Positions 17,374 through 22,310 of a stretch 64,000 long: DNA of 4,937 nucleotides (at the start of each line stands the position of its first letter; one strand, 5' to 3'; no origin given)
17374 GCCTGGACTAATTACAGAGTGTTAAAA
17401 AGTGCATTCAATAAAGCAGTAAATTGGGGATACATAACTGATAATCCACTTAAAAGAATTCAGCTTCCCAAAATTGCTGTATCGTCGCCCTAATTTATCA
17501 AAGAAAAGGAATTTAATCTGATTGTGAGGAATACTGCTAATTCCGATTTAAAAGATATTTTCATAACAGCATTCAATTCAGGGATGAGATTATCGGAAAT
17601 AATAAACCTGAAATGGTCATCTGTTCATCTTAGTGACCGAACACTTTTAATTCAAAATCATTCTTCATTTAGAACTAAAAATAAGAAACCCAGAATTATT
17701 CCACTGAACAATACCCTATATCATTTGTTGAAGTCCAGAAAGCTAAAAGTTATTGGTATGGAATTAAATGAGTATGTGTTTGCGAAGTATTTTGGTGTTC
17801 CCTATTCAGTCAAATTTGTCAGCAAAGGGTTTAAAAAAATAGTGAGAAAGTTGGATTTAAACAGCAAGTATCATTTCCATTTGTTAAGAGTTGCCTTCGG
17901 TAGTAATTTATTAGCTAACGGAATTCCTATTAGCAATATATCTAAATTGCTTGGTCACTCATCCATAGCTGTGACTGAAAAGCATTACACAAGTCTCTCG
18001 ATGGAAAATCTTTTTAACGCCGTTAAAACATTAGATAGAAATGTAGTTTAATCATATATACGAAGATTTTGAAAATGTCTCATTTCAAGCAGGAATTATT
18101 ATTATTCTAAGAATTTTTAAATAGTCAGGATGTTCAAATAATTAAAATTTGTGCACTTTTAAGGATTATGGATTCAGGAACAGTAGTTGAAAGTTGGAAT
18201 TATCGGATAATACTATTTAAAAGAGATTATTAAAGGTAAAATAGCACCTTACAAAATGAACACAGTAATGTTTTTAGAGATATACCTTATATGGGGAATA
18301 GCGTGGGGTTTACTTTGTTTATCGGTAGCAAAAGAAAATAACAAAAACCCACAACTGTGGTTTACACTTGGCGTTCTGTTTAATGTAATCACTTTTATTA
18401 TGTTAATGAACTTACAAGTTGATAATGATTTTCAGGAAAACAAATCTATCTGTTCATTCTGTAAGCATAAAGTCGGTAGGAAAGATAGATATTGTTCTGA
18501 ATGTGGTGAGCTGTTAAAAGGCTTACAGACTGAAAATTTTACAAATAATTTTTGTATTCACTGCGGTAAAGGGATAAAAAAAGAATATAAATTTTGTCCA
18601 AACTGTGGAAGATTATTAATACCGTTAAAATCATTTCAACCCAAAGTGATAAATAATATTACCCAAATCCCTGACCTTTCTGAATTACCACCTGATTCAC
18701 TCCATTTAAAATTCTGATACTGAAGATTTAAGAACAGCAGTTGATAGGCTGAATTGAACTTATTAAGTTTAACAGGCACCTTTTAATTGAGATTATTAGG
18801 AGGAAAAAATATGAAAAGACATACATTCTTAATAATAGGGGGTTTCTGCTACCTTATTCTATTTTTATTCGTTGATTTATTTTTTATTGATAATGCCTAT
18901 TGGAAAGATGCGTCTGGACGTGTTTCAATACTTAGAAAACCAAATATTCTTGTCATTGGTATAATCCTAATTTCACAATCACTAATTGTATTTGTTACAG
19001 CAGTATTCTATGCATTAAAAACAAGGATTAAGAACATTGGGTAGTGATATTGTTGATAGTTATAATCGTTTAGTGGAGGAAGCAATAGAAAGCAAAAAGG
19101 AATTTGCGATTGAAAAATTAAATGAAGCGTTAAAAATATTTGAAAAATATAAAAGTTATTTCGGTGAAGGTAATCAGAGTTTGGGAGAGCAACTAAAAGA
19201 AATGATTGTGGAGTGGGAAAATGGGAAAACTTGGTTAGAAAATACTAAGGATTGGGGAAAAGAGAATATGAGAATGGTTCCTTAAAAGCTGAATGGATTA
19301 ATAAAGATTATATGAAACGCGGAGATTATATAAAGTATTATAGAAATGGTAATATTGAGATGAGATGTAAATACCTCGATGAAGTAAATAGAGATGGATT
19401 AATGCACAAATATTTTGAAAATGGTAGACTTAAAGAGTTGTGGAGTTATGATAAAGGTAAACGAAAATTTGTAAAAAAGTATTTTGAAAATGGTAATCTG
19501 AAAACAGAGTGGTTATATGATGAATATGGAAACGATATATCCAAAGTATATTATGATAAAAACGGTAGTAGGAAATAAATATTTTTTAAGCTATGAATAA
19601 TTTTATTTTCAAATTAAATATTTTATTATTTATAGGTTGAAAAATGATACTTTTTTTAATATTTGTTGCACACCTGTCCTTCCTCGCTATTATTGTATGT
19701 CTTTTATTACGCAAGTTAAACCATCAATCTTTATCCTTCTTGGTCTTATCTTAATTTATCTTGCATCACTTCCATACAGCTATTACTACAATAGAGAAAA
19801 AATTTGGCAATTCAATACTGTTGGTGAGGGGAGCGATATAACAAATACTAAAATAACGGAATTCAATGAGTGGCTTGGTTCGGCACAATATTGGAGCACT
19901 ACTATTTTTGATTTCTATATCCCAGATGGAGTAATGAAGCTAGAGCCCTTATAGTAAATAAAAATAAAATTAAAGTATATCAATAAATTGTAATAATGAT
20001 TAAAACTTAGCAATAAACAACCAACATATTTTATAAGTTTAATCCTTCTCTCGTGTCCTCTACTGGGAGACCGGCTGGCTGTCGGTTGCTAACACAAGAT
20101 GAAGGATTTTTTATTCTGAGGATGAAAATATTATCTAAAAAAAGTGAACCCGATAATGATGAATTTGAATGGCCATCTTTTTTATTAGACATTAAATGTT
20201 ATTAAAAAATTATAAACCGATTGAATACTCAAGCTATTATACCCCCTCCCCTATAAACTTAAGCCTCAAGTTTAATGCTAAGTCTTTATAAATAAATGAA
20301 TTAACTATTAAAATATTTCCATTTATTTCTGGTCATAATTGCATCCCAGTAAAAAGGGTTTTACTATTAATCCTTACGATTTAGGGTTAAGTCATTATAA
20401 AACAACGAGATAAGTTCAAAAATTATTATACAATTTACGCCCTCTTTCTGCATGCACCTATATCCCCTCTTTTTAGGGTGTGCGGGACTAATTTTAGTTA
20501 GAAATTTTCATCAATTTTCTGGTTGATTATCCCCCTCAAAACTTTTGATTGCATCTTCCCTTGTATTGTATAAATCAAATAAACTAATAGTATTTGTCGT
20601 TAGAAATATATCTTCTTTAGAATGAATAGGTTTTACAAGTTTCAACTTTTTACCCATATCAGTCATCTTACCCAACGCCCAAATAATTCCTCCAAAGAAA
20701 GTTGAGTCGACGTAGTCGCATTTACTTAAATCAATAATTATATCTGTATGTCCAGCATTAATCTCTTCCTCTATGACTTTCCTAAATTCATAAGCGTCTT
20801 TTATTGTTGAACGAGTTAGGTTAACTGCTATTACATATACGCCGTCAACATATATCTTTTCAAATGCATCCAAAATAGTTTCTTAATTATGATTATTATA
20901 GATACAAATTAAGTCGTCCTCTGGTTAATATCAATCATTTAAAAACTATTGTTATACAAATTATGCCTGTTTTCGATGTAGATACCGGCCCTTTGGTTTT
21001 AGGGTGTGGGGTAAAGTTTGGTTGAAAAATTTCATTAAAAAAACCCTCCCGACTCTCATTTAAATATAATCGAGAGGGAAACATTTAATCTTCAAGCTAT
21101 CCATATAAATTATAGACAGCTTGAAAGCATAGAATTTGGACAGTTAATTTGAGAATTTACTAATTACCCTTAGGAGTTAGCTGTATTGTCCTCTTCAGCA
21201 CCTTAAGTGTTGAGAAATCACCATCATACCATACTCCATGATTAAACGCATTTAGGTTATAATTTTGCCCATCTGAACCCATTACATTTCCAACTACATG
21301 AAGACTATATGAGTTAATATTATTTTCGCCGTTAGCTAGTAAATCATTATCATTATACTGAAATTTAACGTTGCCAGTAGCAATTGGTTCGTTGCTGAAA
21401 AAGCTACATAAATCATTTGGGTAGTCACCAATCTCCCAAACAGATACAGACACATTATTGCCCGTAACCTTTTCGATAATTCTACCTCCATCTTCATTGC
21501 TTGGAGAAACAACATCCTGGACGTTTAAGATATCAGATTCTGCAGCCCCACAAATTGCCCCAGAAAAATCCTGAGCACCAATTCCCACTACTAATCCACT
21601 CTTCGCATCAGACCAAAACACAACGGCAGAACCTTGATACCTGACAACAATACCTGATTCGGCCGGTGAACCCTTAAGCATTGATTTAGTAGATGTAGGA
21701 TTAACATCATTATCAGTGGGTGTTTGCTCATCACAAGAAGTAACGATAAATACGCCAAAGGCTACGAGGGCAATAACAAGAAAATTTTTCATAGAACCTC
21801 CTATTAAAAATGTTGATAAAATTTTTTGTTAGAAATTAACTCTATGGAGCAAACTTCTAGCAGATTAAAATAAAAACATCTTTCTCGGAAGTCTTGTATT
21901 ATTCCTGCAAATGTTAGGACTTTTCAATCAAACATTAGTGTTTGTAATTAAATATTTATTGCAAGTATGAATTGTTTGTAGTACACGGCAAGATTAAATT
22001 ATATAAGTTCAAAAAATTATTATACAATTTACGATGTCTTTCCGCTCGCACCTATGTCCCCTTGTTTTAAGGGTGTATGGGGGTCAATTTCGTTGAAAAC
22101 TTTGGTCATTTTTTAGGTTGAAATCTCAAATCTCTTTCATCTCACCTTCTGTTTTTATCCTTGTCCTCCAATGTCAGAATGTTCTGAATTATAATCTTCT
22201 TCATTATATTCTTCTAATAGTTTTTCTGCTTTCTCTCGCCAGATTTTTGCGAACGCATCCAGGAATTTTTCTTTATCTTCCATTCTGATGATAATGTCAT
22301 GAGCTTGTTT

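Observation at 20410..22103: Cassette-like array: three unrelated small ORFs, each followed by a copy of a ~95-100-nt hairpin-containing repeat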

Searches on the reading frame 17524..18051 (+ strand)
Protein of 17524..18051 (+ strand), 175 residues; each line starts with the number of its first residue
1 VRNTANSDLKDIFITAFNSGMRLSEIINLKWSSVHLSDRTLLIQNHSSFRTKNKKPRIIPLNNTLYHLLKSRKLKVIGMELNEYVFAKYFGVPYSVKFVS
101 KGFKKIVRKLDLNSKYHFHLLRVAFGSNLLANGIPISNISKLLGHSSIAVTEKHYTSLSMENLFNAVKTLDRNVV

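Call 13: search_protein_families(library=pfam, proteins=[window:17524-18051:+], max_evalue=0.01)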
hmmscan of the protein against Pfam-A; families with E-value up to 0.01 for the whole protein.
window:17524-18051:+ (175 aa): 2 families
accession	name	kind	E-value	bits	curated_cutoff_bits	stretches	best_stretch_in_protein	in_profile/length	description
PF00589.27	Phage_integrase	-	6.3e-31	107.9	27.1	1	12-160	27-170/172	Phage integrase family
PF16795.10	Phage_integr_3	-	0.00072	19.9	27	0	118-159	107-148/161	Archaeal phage integrase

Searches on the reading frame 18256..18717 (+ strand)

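Call 13: search_protein_families(library=pfam, proteins=[window:18256-18717:+], max_evalue=0.01)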
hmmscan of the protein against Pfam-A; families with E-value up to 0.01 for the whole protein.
window:18256-18717:+ (153 aa): 8 families
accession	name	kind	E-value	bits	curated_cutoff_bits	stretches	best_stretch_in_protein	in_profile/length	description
PF12773.13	DZR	-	1.4e-09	38.4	27.3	1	66-118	1-45/45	Double zinc ribbon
PF13240.11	Zn_Ribbon_1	-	2.1e-09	37.3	25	1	99-119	1-21/23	zinc-ribbon domain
PF17032.10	Zn_ribbon_15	-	1.7e-08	35.6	28.9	2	94-118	49-73/73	zinc-ribbon family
PF13248.11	Zn_ribbon_3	-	5.4e-06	26.1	27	1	100-119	5-24/26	zinc-ribbon domain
PF18912.6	DZR_2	-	5.1e-05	23.5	27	0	60-88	18-47/56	Double zinc ribbon domain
PF07191.17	Zn_ribbon_6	-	0.00022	21.6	25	0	60-103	13-55/67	Double zinc ribbon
PF14803.11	Zn_ribbon_Nudix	-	0.00092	19.5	25.6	0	78-87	1-10/34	Nudix N-terminal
PF10601.15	zf-LITAF-like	-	0.0014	19.2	23.8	0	30-76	25-69/70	LITAF-like zinc ribbon domain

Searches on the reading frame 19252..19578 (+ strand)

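Call 13: search_protein_families(library=pfam, proteins=[window:19252-19578:+], max_evalue=0.01)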
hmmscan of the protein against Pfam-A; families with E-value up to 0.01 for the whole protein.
window:19252-19578:+ (108 aa): 1 family
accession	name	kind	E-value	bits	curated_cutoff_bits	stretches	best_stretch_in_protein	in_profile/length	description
PF07661.19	MORN_2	-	9.4e-10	38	29.6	0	74-90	5-21/22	MORN repeat variant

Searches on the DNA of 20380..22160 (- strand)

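Call 54: search_rna_families(sources=[L024, L037, L034, L028, L039, L042, L027], threshold=gathering)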
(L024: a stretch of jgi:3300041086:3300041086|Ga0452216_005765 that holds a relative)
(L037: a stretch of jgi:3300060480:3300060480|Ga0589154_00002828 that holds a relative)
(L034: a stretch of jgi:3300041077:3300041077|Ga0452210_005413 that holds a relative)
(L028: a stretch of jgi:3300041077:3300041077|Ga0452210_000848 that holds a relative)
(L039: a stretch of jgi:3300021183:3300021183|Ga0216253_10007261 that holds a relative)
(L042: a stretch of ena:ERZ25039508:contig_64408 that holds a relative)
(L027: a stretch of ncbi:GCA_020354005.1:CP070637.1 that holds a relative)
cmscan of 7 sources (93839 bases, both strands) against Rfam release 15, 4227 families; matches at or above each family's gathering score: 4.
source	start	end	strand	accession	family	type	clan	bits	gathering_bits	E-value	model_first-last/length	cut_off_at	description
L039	980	1341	+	RF00023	tmRNA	Gene;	CL00001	159.2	47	1e-62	1-374/374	no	transfer-messenger RNA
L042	2503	2576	+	RF00005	tRNA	Gene; tRNA;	CL00001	74.8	29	2.2e-14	1-71/71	no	tRNA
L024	3205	3277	+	RF00005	tRNA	Gene; tRNA;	CL00001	71.3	29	2e-13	1-71/71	no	tRNA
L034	9306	9366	+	RF00005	tRNA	Gene; tRNA;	CL00001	47.1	29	9e-07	7-64/71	no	tRNA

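Call 64: search_dna_similar(query=window:20380-22160:+, collection=plasmids, mode=distant, max_rows=5)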
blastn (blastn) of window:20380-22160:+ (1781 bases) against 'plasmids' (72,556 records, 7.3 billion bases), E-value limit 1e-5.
No match.

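Call 65: search_dna_similar(query=window:20380-22160:+, collection=phages, mode=distant, max_rows=5)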
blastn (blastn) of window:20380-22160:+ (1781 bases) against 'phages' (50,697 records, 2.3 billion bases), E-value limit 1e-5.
No match.
